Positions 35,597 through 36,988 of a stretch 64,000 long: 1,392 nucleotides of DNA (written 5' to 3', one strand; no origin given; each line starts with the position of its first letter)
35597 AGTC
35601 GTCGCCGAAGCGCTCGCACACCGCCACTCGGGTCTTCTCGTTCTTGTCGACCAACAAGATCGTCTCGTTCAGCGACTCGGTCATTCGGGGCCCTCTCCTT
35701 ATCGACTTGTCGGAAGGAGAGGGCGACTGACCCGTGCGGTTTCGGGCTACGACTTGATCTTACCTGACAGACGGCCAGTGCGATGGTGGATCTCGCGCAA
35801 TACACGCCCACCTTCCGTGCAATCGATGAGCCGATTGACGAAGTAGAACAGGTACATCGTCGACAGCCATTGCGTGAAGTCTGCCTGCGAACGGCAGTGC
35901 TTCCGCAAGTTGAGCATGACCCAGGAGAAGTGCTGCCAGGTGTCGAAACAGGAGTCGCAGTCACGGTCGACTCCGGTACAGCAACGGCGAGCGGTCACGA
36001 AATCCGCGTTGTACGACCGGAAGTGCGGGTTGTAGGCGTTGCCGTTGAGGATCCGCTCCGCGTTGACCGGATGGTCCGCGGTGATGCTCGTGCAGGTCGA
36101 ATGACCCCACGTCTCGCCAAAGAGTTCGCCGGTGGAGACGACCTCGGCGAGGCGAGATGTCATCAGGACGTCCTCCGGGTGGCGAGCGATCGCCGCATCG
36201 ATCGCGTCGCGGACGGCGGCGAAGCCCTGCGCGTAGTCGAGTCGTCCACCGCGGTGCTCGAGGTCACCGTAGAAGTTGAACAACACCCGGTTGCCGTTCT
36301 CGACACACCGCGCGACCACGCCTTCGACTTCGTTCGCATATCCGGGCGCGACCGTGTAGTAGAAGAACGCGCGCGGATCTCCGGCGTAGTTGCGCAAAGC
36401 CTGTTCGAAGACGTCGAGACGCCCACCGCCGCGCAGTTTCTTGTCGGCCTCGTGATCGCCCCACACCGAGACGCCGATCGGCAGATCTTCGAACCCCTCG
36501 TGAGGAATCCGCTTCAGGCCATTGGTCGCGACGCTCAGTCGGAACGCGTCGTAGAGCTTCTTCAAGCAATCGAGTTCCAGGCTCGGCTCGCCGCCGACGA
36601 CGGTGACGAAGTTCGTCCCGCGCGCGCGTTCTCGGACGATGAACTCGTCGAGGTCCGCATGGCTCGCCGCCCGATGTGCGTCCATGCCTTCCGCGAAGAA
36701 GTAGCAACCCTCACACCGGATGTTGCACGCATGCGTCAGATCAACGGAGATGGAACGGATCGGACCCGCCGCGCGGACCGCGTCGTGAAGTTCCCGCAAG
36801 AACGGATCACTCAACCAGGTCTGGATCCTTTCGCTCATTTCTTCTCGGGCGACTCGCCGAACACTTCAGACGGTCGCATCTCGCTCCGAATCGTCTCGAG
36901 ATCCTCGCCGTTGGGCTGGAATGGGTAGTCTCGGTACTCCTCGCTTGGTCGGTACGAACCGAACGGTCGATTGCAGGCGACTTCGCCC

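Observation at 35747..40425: Five translationally coupled genes: GcvH-like carrier, lipoate ligase and three radical-SAM enzymes (LipS1/LipS2-type lipoate assembly plus an extra radical-SAM gene)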

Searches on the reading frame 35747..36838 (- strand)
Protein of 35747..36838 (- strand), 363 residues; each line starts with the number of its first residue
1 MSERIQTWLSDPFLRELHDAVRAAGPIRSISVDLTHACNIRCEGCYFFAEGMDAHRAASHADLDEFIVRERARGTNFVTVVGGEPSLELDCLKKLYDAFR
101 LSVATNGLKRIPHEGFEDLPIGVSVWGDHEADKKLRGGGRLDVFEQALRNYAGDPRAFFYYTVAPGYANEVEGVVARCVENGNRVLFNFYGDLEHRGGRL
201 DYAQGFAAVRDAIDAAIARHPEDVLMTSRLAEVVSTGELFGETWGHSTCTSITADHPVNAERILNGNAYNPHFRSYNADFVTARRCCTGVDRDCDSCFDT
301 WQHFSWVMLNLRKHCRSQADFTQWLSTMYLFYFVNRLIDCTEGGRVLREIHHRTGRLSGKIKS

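Call 3: search_protein_families(library=pfam, proteins=[window:35747-36838:-], max_evalue=0.01)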
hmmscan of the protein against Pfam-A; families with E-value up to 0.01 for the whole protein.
window:35747-36838:- (363 aa): 2 families
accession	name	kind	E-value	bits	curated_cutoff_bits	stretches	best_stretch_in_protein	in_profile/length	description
PF04055.27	Radical_SAM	-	2.6e-05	24.9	29.5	1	34-100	3-71/166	Radical SAM superfamily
PF13353.11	Fer4_12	-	0.0036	18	22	1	35-102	12-80/137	4Fe-4S single cluster domain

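Call 4: search_protein_families(library=ncbifam, proteins=[window:35747-36838:-], max_evalue=0.01)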
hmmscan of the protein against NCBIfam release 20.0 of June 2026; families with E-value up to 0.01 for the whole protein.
window:35747-36838:- (363 aa): 21 families
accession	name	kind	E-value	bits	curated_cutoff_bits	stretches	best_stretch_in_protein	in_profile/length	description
NF038283.1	viperin_w_prok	equivalog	4.2e-07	29.4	180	1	30-108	4-93/281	viperin family antiviral radical SAM protein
TIGR02668.1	moaA_archaeal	equivalog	7.5e-06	25.1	325.25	1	26-108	8-95/303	GTP 3',8-cyclase MoaA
TIGR04084.1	rSAM_AF0577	subfamily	1e-05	24.7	225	1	34-147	3-121/347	TIGR04084 family radical SAM/SPASM domain-containing protein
NF047865.1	rSAM_PapB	equivalog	1.1e-05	24.9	340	1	27-96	2-75/330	PapB family radical SAM/SPASM ranthipeptide maturase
NF040492.1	not_ScfB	exception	4.3e-05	22.6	855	1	27-97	94-169/450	ScfB-related radical SAM/SPASM orphan maturase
NF001199.0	PRK00164.2-1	equivalog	4.7e-05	22.7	231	1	26-108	10-97/308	GTP 3',8-cyclase MoaA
TIGR04250.1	SCM_rSAM_ScmE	equivalog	5.9e-05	22.1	400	1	28-91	3-66/358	SynChlorMet cassette radical SAM/SPASM protein ScmE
TIGR02666.1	moaA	equivalog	0.00031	19.8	284.05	1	27-93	9-78/336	GTP 3',8-cyclase MoaA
NF045702.1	rSAM_GDGT_ether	equivalog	0.00055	18.7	450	1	31-92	89-153/486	tetraether lipid synthase Tes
TIGR04466.1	rSAM_BlsE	equivalog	0.00062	19.3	400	1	32-108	7-85/327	cytosylglucuronate decarboxylase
TIGR03974.1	rSAM_six_Cys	equivalog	0.00096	18.1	425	1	10-97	78-171/451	thioether cross-link-forming SCIFF peptide maturase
TIGR04403.1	rSAM_skfB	equivalog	0.0016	17.3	300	1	26-185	103-271/402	sporulation killing factor system radical SAM maturase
TIGR03962.1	mycofact_rSAM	equivalog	0.0018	17.5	265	1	30-107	14-94/339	mycofactocin radical SAM maturase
NF045646.2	rSAM_Se_TrsS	equivalog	0.0018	16.9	490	1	32-91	90-149/441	radical SAM (seleno)protein TrsS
NF038170.1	lachnocin_rSAM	equivalog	0.0022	16.9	550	1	24-95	72-150/440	lachnocin radical SAM maturase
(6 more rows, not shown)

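Call 7: find_homologous_proteins(query=window:35750-36838:-, max_evalue=0.001)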
Query window:35750-36838:- (363 aa): 667 proteins with E <= 0.001 among 4845 candidates; the best 120 are listed.
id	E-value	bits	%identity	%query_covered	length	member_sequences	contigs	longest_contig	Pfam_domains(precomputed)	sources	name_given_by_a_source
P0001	8.7e-245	830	97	100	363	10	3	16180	PF04055.28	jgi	jgi:hypothetical protein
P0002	5.0e-201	686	80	98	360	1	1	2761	PF04055.28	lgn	-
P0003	2.5e-183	627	75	98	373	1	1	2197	PF04055.28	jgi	-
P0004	2.0e-181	621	74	98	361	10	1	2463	PF04055.28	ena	-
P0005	2.1e-180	618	74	98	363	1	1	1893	PF04055.28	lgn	-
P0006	2.6e-178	611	71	98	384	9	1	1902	PF04055.28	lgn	-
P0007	2.8e-178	611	73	98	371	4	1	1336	-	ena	-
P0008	3.9e-177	607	73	98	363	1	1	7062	-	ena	-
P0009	2.0e-176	605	71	98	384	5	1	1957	PF04055.28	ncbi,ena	-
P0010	9.8e-176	602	72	98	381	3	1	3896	PF04055.28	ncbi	-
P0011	1.9e-175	602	72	98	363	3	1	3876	PF04055.28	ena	-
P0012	1.2e-174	599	71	97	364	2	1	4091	PF04055.28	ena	-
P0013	2.7e-174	598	71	98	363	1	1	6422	PF04055.28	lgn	-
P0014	4.7e-174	597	69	99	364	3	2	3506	PF04055.28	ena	-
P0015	6.3e-174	597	71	99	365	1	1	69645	-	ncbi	-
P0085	1.4e-153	530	61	98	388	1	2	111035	PF04055.28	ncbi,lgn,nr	ncbi:MAG: 4Fe-4S cluster-binding domain-containing protein [Acidobacteria bacterium]|nr:4Fe-4S clust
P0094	8.9e-153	527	60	98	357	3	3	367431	PF04055.28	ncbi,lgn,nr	ncbi:MAG: radical SAM protein [Phaeodactylibacter sp.]|nr:radical SAM protein [Phaeodactylibacter sp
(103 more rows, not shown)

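Call 10: find_encoding_contigs(protein=P0094, flank=8000, max_places=2)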
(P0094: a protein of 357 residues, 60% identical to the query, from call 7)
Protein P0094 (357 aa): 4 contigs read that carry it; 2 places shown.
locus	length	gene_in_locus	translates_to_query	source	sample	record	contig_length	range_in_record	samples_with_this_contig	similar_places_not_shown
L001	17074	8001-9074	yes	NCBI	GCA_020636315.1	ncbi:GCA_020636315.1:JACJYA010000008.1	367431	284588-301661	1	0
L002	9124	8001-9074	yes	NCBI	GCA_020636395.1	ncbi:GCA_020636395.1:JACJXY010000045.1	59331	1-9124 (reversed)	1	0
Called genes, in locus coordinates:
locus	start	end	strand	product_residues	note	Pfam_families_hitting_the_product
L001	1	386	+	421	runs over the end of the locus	PF13484:Fer4_16 (faint), PF25160:LdpA_Fe-S-bd (faint), PF13183:Fer4_8, PF13237:Fer4_10 (weak), PF13187:Fer4_9, PF13534:Fer4_17, PF02754:CCG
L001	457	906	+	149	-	PF01597:GCV_H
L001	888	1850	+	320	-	PF04055:Radical_SAM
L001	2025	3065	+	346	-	PF21948:LplA-B_cat, PF03099:BPL_LplA_LipB (faint)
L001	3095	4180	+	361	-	PF04055:Radical_SAM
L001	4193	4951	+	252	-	PF01012:ETF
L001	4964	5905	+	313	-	PF01012:ETF, PF00766:ETF_alpha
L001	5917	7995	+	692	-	PF12838:Fer4_7 (faint), PF13534:Fer4_17 (faint), PF00037:Fer4 (faint), PF12797:Fer4_2 (faint), PF13183:Fer4_8, PF13187:Fer4_9, PF13237:Fer4_10, PF02754:CCG, +1 more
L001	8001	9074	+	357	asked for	PF04055:Radical_SAM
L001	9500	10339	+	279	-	PF00005:ABC_tran, PF13304:AAA_21 (faint)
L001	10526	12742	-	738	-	PF02494:HYR (faint), PF13860:FlgD_ig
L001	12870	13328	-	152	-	-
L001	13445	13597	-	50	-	-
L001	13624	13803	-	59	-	-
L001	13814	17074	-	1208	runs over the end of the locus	PF26689:FIDD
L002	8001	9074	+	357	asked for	PF04055:Radical_SAM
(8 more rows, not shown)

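Call 11: find_encoding_contigs(protein=P0085, flank=8000, max_places=2)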
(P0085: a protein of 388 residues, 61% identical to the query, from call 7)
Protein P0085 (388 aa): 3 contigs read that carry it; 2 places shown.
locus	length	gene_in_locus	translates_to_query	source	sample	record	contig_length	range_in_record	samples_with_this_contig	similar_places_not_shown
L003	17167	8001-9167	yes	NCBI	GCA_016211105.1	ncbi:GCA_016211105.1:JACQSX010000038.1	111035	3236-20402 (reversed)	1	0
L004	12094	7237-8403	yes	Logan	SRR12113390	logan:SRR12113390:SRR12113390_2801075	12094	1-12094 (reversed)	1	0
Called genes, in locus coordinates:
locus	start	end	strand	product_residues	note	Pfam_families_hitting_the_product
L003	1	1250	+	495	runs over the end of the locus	PF00266:Aminotran_5, PF00155:Aminotran_1_2 (weak), PF01212:Beta_elim_lyase (weak)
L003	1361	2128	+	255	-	PF01012:ETF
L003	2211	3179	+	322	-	PF01012:ETF, PF00766:ETF_alpha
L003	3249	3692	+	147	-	PF01597:GCV_H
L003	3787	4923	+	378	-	PF21948:LplA-B_cat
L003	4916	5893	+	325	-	-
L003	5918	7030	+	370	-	PF04055:Radical_SAM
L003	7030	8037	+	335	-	PF21948:LplA-B_cat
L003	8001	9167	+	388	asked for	PF04055:Radical_SAM (weak)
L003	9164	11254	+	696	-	PF13534:Fer4_17 (faint), PF00037:Fer4 (faint), PF12797:Fer4_2 (faint), PF12838:Fer4_7 (faint), PF13183:Fer4_8, PF13187:Fer4_9, PF13237:Fer4_10, PF02754:CCG, +1 more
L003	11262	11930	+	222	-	PF00355:Rieske, PF13806:Rieske_2 (weak)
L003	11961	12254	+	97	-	PF05605:zf-Di19 (faint)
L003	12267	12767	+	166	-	-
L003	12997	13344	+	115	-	PF01527:HTH_Tnp_1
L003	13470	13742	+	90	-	PF01402:RHH_1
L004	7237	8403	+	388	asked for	PF04055:Radical_SAM (weak)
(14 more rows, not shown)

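Call 15: find_related_loci(query=A1, collection=genome_contigs, flank=10000)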
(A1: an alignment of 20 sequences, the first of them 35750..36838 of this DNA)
Query A1 (363 aa) in genome_contigs; peptide patterns used: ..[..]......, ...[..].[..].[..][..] (x = any residue, [..] = any of these).
599 stretches matched a pattern (row limit reached: there are more); 444 encode a relative of the query (tblastn E <= 1e-3); the best 80 are kept; 79 distinct loci.
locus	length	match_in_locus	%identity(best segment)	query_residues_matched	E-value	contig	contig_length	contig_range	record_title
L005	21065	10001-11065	72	1-354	3e-175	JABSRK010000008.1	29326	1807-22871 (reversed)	MAG: Planctomycetota bacterium isolate DT_84 DT-Planctomycetota-1_scaffold_8, whole genome shotgun sequence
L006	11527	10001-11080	71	1-359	1e-173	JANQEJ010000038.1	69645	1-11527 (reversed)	MAG: Planctomycetota bacterium isolate PL23a_bin.129 k99_653256, whole genome shotgun sequence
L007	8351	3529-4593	62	1-354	5e-161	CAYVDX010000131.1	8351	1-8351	MAG TPA_asm: uncultured Calditrichaceae bacterium isolate SRP163575_co2_215 genome assembly, contig: NODE_11199_length_8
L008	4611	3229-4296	63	1-355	2e-164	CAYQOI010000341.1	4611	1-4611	MAG TPA_asm: uncultured Cytophagia bacterium isolate SRP162660_co2_222 genome assembly, contig: NODE_16980_length_4611_c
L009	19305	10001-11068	61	1-355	3e-160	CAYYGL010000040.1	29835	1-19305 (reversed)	MAG TPA_asm: uncultured Calditrichaceae bacterium isolate SRP163575_co1_571 genome assembly, contig: NODE_3009_length_29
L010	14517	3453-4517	63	1-354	1e-155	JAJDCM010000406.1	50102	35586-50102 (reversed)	MAG: Planctomycetota bacterium isolate OFTM205 OFTM205_405, whole genome shotgun sequence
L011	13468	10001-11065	63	1-358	2e-154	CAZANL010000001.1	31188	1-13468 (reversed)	MAG TPA_asm: uncultured Planctomycetota bacterium isolate SRP308112_co1_43 genome assembly, contig: NODE_1876_length_311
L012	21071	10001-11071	61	1-356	5e-153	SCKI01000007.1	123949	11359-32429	Candidatus Neomarinimicrobiota bacterium strain TS1B11 T1B11_32, whole genome shotgun sequence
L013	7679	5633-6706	57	1-357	7e-153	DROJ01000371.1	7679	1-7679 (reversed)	MAG TPA_asm: Bacteroidetes bacterium isolate HyVt-532 HyVt-532_k145_426778, whole genome shotgun sequence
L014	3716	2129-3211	61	1-358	3e-157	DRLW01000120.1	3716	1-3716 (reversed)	MAG TPA_asm: Bacteroidetes bacterium isolate HyVt-473 HyVt-473_k145_1217081, whole genome shotgun sequence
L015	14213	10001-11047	57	4-352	7e-149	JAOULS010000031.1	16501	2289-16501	MAG: Cyclobacteriaceae bacterium isolate 8_1_Jan_SF_Bin89 8_1_Jan_SF_Bin89_scaffold_1528_c1, whole genome shotgun sequen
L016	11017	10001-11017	63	5-342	1e-147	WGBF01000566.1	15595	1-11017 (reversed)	MAG: bacterium isolate S144_13 k151_557442, whole genome shotgun sequence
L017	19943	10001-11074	56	5-361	3e-146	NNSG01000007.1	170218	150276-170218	MAG: Candidatus Marinimicrobia bacterium 408169 7, whole genome shotgun sequence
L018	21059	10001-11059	55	5-356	1e-144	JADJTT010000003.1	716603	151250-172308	MAG: Saprospirales bacterium isolate Hirt_18-Q3-R61-65_BAT3C.578 tig00002936-10-7160210, whole genome shotgun sequence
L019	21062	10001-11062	56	4-356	2e-142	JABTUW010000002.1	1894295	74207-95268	MAG: Anaerolineales bacterium isolate H5_CFX7 seq002, whole genome shotgun sequence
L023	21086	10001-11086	57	1-361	2e-141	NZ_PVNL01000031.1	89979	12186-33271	Enhygromyxa salina strain SWB007 ENSA7_contig000031, whole genome shotgun sequence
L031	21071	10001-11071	54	8-363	2e-136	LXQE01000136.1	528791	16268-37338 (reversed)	Nostoc punctiforme NIES-2108 scaffold24.1, whole genome shotgun sequence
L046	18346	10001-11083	66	1-361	4e-168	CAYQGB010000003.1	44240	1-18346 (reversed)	MAG TPA_asm: uncultured Calditrichaceae bacterium isolate SRP162660_co2_186 genome assembly, contig: NODE_126_length_442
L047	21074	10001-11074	47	3-360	4e-114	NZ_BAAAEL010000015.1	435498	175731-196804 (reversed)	Sphingomonas molluscorum strain JCM 14122 sequence15, whole genome shotgun sequence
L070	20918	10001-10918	34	27-338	4e-60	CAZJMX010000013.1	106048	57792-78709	MAG TPA_asm: uncultured Smithella sp. isolate SRP302447_co2_430 genome assembly, contig: NODE_637_length_106048_cov_17.4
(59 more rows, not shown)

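Call 25: search_protein_families(library=pfam, proteins=[L005:12172-12555:+, L005:13076-13780:+, L005:13195-15003:+, L005:14996-16054:+, L005:16059-16811:+, L005:16815-18098:+, L005:18314-19564:+, L046:15398-16759:+, L046:16778-17890:+, L005:4099-6417:+], max_evalue=0.001)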
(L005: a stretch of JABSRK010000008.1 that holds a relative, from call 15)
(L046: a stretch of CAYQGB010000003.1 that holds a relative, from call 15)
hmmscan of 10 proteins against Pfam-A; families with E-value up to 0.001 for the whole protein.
L005:12172-12555:+ (127 aa): 2 families
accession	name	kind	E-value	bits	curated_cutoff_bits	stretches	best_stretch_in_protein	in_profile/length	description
PF02635.20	DsrE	-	7e-20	71.8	22.7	1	8-127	1-116/116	DsrE/DsrF-like family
PF13686.11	DrsE_2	-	7.7e-17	62.1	25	2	70-125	100-155/156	DsrE/DsrF/DrsH-like family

L005:13076-13780:+ (234 aa): 5 families
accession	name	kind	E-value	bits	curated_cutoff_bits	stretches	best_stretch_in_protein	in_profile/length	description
PF13183.11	Fer4_8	-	1.8e-09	38.5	27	1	36-96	3-67/68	4Fe-4S dicluster domain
PF13534.11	Fer4_17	-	1.4e-06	29.2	22.2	1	38-95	2-58/61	4Fe-4S dicluster domain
PF13187.11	Fer4_9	-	3.9e-06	27.2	27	1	38-96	2-50/52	4Fe-4S dicluster domain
PF13237.11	Fer4_10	-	0.00068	19.9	25.5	0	37-94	8-53/53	4Fe-4S dicluster domain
PF12838.12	Fer4_7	-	0.00087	20.1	27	0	38-94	2-49/52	4Fe-4S dicluster domain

L005:13195-15003:+ (602 aa): 1 family
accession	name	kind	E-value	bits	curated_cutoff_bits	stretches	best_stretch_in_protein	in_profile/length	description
PF02754.22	CCG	-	4.7e-10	39.9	20.6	1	419-517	2-85/85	Cysteine-rich domain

L005:14996-16054:+ (352 aa): 9 families
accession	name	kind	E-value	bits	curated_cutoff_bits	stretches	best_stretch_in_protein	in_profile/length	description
PF07992.20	Pyr_redox_2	-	2.5e-20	73.5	26.1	2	6-126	3-119/291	Pyridine nucleotide-disulphide oxidoreductase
PF12831.13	FAD_oxidored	-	2.9e-06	27.3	27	1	6-41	2-37/416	FAD dependent oxidoreductase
PF00070.33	Pyr_redox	-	3.9e-06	27.7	22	0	6-39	2-35/82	Pyridine nucleotide-disulphide oxidoreductase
PF03486.20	HI0933_like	-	1.2e-05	25.4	50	0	6-39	3-36/244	HI0933-like protein Rossmann domain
PF00890.30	FAD_binding_2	-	4.3e-05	23.3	20.4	1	6-45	2-41/414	FAD binding domain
PF13738.12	Pyr_redox_3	-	5.7e-05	22.9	30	0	7-37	1-32/305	Pyridine nucleotide-disulphide oxidoreductase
PF13450.12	NAD_binding_8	-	0.00051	20.7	21.9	0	8-40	1-33/68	NAD(P)-binding Rossmann-like domain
PF01266.30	DAO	-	0.00076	19.5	27.9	0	6-65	2-64/353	FAD dependent oxidoreductase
PF01134.28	GIDA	-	0.0008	19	22.1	1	6-33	2-29/391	Glucose inhibited division protein A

L005:16059-16811:+ (250 aa): 0 families

L005:16815-18098:+ (427 aa): 10 families
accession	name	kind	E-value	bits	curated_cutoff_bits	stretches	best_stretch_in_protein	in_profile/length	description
PF02754.22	CCG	-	2.5e-22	79.2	20.6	2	306-391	1-78/85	Cysteine-rich domain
PF13187.11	Fer4_9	-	7.2e-10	39.2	27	1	61-116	2-50/52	4Fe-4S dicluster domain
PF13183.11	Fer4_8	-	2.4e-08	34.8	27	1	61-117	5-68/68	4Fe-4S dicluster domain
PF13534.11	Fer4_17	-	7.9e-08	33.2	22.2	1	61-118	2-61/61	4Fe-4S dicluster domain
PF13237.11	Fer4_10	-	1.4e-06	28.6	25.5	1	61-114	9-53/53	4Fe-4S dicluster domain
PF12838.12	Fer4_7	-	1.4e-05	25.9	27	1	61-116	2-51/52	4Fe-4S dicluster domain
PF13746.11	Fer4_18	-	6.5e-05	23.5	27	0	89-119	47-77/114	4Fe-4S dicluster domain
PF13484.11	Fer4_16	-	0.00034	21.8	30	0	61-115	2-65/66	4Fe-4S double cluster binding domain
PF14697.11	Fer4_21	-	0.00069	20.1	35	0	100-115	38-53/59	4Fe-4S dicluster domain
PF12798.12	Fer4_3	-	0.00091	20.3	27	0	103-116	1-14/15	4Fe-4S binding domain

L005:18314-19564:+ (416 aa): 4 families
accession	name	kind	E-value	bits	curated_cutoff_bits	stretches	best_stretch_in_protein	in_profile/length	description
PF00266.25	Aminotran_5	-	1.9e-71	241.4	21.5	1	2-364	45-371/371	Aminotransferase class-V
PF00155.27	Aminotran_1_2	-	3.4e-07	30.2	19.7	1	20-139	66-187/361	Aminotransferase class I and II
PF01212.27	Beta_elim_lyase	-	4.6e-07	29.9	27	1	21-183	49-214/288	Beta-eliminating lyase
PF01053.26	Cys_Met_Meta_PP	-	0.00021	20.4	27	1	80-168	119-198/381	Cys/Met metabolism PLP-dependent enzyme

L046:15398-16759:+ (453 aa): 1 family
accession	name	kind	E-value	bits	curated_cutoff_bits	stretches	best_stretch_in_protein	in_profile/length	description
PF03349.22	Toluene_X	-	1.3e-08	34.2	29.7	1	45-423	24-388/421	Outer membrane protein transport protein (OMPP1/FadL/TodX)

L046:16778-17890:+ (370 aa): 0 families

L005:4099-6417:+ (772 aa): 21 families
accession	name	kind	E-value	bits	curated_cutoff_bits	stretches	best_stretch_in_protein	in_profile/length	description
PF07719.23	TPR_2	-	2e-22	77.8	27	1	713-741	3-31/34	Tetratricopeptide repeat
PF13431.12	TPR_17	-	8e-21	73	24.4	1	524-554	2-32/34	Tetratricopeptide repeat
PF13432.12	TPR_16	-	2.9e-20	72.8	32.7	3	539-600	1-62/65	Tetratricopeptide repeat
PF00515.34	TPR_1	-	1.1e-19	69.8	27.8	0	536-568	2-34/34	Tetratricopeptide repeat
PF14559.12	TPR_19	-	1.1e-17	64.6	25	2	512-572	2-61/68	Tetratricopeptide repeat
PF13428.12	TPR_14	-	6.4e-16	57.7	23.5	2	571-612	3-44/44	Tetratricopeptide repeat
PF13181.12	TPR_8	-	1.2e-15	56.6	25.7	0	715-742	5-32/34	Tetratricopeptide repeat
PF13424.12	TPR_12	-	2e-15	57.2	30.1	2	503-564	5-74/77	Tetratricopeptide repeat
PF13414.12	TPR_11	-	8.1e-12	45.1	26.8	1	510-549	3-42/42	TPR repeat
PF13374.12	TPR_10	-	1.5e-10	41.2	27.5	1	714-744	5-35/42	Tetratricopeptide repeat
PF13176.12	TPR_7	-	5.8e-10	38.9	27.9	0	714-741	2-29/36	Tetratricopeptide repeat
PF24575.1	TPR_Slam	-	8.1e-08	33.1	35.2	0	577-621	55-99/104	Surface lipoprotein assembly modifier, N-terminal TPR repeats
PF07721.20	TPR_4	-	4.9e-07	30.2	27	0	536-558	2-24/26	Tetratricopeptide repeat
PF14561.12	TPR_20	-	3.6e-06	27.7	25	0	522-595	9-84/90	Tetratricopeptide repeat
PF13174.12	TPR_6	-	1e-05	26.3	26.3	0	537-567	2-32/33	Tetratricopeptide repeat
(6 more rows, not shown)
